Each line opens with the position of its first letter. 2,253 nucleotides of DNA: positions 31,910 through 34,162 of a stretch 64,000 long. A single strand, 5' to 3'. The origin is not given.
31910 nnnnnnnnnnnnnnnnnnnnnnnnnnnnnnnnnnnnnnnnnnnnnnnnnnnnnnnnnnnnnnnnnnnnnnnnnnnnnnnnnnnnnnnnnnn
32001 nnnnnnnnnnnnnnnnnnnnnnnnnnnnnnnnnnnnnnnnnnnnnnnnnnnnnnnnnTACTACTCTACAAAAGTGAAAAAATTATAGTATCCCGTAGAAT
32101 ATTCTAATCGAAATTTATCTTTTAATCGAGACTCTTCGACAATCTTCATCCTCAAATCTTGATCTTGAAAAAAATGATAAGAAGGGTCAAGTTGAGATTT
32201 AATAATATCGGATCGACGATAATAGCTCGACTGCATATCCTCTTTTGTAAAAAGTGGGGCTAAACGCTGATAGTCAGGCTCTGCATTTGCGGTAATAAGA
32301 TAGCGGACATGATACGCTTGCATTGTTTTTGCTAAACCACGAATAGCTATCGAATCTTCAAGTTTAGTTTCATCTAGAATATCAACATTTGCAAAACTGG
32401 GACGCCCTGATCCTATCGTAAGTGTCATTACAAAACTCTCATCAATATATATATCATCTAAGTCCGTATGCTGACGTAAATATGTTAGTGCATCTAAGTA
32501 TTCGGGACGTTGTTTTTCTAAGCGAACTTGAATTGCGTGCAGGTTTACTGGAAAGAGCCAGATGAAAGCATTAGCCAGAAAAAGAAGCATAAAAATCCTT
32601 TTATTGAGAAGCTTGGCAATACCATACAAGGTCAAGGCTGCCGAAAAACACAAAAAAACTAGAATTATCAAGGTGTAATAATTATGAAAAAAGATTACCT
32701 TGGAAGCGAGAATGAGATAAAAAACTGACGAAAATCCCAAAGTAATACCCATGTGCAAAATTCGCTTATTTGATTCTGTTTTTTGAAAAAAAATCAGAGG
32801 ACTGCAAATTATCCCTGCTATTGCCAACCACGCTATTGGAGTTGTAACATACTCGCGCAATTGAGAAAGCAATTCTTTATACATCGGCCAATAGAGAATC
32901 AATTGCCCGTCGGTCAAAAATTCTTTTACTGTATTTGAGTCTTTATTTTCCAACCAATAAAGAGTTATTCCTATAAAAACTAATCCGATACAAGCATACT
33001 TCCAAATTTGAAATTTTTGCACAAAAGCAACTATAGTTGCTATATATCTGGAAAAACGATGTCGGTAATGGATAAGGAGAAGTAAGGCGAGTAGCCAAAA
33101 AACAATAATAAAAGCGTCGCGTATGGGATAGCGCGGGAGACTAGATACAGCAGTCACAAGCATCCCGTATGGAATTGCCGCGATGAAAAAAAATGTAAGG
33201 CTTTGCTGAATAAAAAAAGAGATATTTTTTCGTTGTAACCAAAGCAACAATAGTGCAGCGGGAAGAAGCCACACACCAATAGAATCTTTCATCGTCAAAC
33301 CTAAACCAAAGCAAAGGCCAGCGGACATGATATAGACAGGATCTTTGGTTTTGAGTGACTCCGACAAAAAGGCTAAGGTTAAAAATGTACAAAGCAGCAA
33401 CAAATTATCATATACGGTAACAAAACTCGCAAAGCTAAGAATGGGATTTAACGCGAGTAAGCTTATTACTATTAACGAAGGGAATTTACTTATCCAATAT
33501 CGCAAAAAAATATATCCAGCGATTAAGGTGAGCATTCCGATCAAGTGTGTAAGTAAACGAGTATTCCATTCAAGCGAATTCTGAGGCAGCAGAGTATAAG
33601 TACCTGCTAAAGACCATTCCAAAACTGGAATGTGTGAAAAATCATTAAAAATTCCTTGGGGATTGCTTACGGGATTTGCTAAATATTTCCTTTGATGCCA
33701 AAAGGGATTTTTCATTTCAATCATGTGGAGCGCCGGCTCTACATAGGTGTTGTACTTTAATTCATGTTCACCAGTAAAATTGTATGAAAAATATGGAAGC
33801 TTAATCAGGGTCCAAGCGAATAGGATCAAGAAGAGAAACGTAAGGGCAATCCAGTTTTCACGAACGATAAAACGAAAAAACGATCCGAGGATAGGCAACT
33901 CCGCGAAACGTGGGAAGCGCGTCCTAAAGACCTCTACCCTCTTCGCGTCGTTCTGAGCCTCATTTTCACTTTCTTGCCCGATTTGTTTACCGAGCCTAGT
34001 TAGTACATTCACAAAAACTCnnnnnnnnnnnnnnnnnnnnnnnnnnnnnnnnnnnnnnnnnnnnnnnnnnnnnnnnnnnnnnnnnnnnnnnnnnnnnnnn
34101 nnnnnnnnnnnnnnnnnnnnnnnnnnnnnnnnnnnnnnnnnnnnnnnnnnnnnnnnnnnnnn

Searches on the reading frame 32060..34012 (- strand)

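Call 26: search_protein_families(library=pfam, proteins=[window:32060-34012:-], max_evalue=0.001)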
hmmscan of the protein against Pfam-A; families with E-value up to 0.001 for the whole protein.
window:32060-34012:- (650 aa): 1 family
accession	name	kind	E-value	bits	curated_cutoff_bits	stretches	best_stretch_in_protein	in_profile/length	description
PF13231.12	PMT_2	-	1.7e-11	45.1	26.1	1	127-281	2-156/160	Dolichyl-phosphate-mannose-protein mannosyltransferase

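Call 50: search_protein_families(library=ncbifam, proteins=[window:32060-34012:-], max_evalue=0.001)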
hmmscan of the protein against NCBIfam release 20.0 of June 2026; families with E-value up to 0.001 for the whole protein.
window:32060-34012:- (650 aa): 1 family
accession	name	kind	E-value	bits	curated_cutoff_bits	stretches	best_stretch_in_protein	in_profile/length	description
TIGR03663.1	TIGR03663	subfamily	0.00015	20.9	126.25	1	126-401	50-325/435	flippase activity-associated protein Agl23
